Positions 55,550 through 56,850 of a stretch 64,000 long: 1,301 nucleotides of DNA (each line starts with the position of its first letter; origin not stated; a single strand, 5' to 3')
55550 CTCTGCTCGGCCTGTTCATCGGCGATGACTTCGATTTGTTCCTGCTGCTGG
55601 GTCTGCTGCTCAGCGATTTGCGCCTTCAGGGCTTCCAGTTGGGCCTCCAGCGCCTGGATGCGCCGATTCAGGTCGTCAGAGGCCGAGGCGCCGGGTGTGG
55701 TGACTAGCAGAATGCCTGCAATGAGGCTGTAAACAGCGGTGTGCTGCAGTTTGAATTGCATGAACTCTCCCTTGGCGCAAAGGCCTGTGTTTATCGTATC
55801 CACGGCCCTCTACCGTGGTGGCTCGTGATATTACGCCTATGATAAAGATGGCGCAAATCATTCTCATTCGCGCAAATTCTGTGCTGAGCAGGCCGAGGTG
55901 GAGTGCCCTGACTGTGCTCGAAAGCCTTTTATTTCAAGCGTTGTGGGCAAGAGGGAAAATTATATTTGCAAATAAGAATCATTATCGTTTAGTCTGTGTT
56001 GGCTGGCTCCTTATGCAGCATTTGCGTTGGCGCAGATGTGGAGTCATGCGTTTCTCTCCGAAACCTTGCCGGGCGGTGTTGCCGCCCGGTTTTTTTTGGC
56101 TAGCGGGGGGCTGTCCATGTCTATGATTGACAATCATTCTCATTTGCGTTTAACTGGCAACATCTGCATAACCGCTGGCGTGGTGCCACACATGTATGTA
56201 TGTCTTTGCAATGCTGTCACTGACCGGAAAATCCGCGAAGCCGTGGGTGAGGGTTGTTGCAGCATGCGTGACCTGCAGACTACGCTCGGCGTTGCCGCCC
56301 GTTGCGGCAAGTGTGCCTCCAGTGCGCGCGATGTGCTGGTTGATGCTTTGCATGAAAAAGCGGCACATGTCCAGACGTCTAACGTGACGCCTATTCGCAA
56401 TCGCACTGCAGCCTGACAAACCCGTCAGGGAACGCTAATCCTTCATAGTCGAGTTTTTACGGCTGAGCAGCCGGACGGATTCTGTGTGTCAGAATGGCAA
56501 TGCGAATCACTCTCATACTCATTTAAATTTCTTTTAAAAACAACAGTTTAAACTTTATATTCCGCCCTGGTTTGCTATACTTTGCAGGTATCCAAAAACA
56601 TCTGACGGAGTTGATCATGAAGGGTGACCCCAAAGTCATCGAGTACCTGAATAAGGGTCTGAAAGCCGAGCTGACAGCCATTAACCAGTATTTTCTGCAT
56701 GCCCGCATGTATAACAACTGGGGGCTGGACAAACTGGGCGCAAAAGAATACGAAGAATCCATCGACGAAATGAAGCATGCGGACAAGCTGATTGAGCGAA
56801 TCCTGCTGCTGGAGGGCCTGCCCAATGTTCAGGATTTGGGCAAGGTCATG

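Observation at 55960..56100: Orphan Fur-box promoter plus strong terminator: candidate Fur-repressed small RNA next to bfd-bfr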

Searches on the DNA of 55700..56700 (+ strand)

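Call 4: search_rna_families(source=window, start=55700, end=56700, threshold=evalue, max_evalue=10, show_alignments=3)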
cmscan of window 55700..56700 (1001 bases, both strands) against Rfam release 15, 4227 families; matches with E-value up to 10: 8.
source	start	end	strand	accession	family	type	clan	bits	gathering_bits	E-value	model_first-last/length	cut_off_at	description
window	56017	56105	+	RF00519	suhB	Gene; sRNA;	CL00108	27.3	41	0.0026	1-77/77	no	Makes More Granules Regulator RNA (mmgR)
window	56021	56098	+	RF02869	ncS025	Gene; sRNA;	-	18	46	1.8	1-85/85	no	Burkholderia sRNA 25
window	56020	56096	+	RF01733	atoC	Cis-reg;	-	17.3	50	4.4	1-93/93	no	atoC RNA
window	55961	56097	+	RF00444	PrrF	Gene; sRNA;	-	16.6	90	5.7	1-150/150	no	PrrF RNA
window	56045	56096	+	RF02631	Hrs13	Gene; sRNA;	-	15.4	52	0.74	1-82/82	no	Hfq-regulated sRNA 13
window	56023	56097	+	RF02784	SorX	Gene; sRNA;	-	14.8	46.6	1.6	1-73/73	no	Singlet oxygen resistance RNA X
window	56032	56098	+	RF02866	ncS16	Gene; sRNA;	-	14.8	48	6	1-83/83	no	Burkholderia sRNA 16 (Bc_KC_sr1)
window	55957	56040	+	RF00023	tmRNA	Gene;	CL00001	6.3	47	4.2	82-140/374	no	transfer-messenger RNA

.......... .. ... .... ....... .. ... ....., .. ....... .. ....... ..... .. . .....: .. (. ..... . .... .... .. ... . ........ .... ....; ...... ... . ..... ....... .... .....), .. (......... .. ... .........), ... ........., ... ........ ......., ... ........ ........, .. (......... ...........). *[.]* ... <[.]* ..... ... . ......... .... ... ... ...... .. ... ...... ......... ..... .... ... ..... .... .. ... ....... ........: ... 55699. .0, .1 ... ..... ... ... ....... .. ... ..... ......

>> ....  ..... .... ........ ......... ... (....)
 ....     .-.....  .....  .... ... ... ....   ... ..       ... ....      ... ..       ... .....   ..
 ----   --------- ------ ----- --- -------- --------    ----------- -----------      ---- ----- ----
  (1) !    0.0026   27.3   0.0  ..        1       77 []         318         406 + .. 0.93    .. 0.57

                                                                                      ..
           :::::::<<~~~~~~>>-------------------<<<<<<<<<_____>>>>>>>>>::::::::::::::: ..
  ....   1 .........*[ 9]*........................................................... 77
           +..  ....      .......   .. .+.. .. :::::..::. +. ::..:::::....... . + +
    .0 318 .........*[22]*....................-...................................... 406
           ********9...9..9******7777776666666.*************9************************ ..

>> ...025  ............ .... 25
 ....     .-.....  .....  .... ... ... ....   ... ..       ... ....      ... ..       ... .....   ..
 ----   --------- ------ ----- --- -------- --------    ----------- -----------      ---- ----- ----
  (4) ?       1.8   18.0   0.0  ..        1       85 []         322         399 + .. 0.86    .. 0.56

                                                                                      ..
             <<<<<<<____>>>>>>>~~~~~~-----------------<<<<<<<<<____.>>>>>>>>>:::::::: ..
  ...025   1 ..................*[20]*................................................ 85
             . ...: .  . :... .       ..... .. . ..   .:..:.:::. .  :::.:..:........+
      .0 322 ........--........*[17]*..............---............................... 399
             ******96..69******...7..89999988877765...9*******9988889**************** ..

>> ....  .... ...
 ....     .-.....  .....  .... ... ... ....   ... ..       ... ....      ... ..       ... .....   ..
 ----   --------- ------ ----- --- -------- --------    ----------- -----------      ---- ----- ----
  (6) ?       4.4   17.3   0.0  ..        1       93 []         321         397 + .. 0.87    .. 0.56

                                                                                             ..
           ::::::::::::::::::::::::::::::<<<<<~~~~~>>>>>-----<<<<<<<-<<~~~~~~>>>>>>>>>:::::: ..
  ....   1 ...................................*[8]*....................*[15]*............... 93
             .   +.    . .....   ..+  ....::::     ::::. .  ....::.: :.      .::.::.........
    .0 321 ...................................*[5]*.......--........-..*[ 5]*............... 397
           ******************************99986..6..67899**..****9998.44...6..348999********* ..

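Call 12: search_rna_families(source=window, start=55940, end=56110, threshold=evalue, max_evalue=10, show_alignments=10)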
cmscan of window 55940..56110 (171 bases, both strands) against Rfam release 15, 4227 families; matches with E-value up to 10: 15.
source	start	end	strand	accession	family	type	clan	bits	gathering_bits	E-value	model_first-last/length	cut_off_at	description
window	56017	56105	+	RF00519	suhB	Gene; sRNA;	CL00108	27.3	41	0.00044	1-77/77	no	Makes More Granules Regulator RNA (mmgR)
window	56021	56098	+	RF02869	ncS025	Gene; sRNA;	-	18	46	0.31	1-85/85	no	Burkholderia sRNA 25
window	56020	56096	+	RF01733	atoC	Cis-reg;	-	17.3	50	0.75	1-93/93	no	atoC RNA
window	55961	56097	+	RF00444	PrrF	Gene; sRNA;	-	16.6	90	0.97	1-150/150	no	PrrF RNA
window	56045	56096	+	RF02631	Hrs13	Gene; sRNA;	-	15.4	52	0.13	1-82/82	no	Hfq-regulated sRNA 13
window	56044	56097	+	RF02837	anti-hemB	Gene; sRNA;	-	15.4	49.5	0.19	1-81/81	no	Burkholderia RNA 7 (anti-hemB)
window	56023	56097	+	RF02784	SorX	Gene; sRNA;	-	14.8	46.6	0.28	1-73/73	no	Singlet oxygen resistance RNA X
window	56004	56105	+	RF01719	Pseudomon-1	Gene; sRNA;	-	14.8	50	0.88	1-116/116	no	Pseudomon-1/ErsA RNA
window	56032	56098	+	RF02866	ncS16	Gene; sRNA;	-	14.8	48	1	1-83/83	no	Burkholderia sRNA 16 (Bc_KC_sr1)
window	56045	56096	-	RF02420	Bp1_162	Gene; sRNA;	-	14.5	50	4.7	1-100/100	no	Burkholderia sRNA Bp1_Cand612_SIPHT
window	55966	56038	+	RF03055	RAGATH-30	Gene; sRNA;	-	13.2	59.5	3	1-59/59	no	RAGATH-30 RNA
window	55968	56103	+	RF00558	L20_leader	Cis-reg; leader;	-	13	58.7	3.4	1-127/127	no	Ribosomal protein L20 leader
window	56068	56090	+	RF01811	PtaRNA1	Gene; antitoxin;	-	12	47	5.1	41-66/72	no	Plasmid transferred anti-sense RNA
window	56036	56097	+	RF02651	SorY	Gene; sRNA;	-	10.7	111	6.5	1-83/83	no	Singlet oxygen resistance RNA Y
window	56066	56110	-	RF02601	BASRCI337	Gene; sRNA;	-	8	229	8.2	145-191/191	5'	Brucella sRNA CI337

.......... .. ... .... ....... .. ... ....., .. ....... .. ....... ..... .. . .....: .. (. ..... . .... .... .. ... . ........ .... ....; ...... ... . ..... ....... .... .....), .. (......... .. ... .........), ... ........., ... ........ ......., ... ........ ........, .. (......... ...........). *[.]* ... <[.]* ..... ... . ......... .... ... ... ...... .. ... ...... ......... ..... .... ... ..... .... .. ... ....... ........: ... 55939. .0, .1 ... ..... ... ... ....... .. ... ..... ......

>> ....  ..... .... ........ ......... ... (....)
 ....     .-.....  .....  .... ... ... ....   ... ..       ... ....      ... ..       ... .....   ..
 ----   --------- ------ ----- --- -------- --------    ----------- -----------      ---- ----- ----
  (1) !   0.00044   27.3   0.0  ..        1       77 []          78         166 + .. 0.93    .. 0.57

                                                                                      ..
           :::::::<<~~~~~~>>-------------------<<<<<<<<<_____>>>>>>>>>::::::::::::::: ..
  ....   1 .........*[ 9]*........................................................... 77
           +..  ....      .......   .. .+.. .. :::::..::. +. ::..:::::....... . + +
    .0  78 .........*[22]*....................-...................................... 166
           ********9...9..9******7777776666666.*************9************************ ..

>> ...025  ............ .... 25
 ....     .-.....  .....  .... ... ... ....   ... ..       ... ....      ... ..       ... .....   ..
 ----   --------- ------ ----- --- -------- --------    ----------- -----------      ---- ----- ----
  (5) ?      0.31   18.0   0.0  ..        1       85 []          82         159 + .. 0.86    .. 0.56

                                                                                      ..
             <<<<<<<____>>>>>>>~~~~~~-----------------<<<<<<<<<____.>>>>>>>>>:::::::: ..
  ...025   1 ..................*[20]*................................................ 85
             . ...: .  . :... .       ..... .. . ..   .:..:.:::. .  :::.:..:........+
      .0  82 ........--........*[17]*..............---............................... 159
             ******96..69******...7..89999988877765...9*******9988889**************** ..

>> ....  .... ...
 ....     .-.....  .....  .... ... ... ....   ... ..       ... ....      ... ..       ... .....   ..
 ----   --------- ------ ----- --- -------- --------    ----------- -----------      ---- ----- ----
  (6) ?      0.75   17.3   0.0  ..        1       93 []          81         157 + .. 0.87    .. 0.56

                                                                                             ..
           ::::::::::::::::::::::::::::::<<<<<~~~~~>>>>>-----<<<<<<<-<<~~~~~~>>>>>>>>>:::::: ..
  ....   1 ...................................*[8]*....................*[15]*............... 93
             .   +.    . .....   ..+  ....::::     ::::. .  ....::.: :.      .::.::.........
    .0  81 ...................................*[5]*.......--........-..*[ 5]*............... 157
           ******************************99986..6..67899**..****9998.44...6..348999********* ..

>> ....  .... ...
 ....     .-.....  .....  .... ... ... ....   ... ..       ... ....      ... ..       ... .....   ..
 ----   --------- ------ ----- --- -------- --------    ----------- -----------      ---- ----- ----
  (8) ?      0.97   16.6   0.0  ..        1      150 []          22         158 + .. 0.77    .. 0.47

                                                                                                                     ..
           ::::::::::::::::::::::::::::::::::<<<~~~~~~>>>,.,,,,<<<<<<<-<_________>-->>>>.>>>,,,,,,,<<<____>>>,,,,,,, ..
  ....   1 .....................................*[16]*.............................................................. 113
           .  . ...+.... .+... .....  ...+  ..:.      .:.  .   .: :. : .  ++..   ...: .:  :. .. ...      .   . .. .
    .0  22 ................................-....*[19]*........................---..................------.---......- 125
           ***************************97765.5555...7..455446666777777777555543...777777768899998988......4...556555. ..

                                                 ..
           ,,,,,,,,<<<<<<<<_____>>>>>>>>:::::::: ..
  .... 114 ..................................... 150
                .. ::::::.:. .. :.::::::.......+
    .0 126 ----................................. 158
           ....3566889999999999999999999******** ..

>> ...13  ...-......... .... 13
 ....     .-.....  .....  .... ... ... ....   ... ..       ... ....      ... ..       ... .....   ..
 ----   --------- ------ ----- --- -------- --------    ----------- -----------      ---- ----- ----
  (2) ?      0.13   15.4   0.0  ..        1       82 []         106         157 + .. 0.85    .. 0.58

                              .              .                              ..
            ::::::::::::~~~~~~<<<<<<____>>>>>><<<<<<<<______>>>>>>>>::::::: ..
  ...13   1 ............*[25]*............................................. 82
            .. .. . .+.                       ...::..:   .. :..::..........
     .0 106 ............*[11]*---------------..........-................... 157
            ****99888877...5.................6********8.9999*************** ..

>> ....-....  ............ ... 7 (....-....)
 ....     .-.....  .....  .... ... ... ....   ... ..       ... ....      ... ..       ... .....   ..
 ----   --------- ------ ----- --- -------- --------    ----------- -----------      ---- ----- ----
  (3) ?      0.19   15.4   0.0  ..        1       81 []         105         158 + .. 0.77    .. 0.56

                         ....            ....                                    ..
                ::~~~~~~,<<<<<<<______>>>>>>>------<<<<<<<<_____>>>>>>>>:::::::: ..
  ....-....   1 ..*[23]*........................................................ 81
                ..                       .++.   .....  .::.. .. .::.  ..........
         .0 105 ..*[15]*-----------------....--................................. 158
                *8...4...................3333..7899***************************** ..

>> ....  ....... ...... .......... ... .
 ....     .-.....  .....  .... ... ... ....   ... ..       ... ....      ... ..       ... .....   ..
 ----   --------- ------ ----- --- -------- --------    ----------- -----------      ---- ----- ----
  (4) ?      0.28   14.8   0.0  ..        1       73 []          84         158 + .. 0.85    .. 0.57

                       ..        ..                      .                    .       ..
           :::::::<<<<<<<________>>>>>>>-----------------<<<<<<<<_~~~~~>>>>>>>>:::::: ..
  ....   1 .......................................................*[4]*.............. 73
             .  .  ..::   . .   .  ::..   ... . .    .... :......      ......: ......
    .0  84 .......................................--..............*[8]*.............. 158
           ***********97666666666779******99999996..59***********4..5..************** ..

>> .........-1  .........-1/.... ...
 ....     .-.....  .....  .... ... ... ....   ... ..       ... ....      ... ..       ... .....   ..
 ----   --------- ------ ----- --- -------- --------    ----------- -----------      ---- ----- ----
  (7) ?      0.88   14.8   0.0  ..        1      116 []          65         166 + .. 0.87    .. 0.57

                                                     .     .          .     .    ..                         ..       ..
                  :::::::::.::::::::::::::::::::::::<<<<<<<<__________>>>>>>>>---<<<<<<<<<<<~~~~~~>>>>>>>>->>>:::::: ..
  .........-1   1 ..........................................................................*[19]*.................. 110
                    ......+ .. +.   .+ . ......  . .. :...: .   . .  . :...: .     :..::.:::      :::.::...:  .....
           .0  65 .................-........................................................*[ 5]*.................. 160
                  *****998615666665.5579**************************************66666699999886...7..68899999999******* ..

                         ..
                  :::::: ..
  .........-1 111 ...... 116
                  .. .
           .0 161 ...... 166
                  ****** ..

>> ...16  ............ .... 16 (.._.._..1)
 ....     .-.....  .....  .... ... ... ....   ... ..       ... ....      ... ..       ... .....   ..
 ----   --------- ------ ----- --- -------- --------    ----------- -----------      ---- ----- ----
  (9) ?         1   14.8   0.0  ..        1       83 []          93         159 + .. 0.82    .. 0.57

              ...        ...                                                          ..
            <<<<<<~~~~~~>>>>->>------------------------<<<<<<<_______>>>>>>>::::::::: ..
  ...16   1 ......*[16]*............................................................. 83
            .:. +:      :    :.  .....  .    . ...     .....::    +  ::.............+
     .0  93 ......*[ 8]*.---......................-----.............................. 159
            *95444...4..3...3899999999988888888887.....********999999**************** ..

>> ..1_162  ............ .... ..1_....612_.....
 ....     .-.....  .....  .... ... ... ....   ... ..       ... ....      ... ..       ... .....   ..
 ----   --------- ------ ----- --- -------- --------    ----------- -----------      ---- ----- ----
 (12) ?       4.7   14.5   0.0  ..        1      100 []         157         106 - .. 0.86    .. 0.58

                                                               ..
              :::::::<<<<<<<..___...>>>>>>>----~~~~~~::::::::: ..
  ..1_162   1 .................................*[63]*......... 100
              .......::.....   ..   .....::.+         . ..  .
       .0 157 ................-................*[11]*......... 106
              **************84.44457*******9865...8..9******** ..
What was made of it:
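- On PrrF (RF00444): 16.6 bits, E about 1-6 (calls 4, 12).
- On RyhB (RF00057): Not listed among matches with E <= 10 over 55700-56700 or 55940-56110 (calls 4, 12).
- On NrrF (Rfam): No match at E <= 10 (calls 4, 12).
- Closest known: PrrF1/PrrF2 of Pseudomonas. Different: Most of that score comes from the promoter/Fur box and the terminator (call 12).
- Closest known: RyhB of Enterobacterales and Vibrio. Different: There is no sequence or structure match, even at E <= 10 (calls 4, 12).
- Closest known: mmgR / alpha-r8. Same: The layout is the same: a 5' hairpin, then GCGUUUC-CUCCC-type C/U-rich linker, then a terminator (calls 4, 12).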

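Call 49: build_rna_model(alignment_id=A5, structure=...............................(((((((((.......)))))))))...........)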
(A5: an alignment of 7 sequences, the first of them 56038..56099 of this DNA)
Model R1 built from alignment A5 (7 sequences, 67 columns); structure: as given.
model positions 61; base pairs 9; branch points 0; effective number of sequences 4.38; information 0.916 bits per position. Calibrated on 0.2 Mb of random sequence (short: E-values are rough).
structure used (alignment columns):
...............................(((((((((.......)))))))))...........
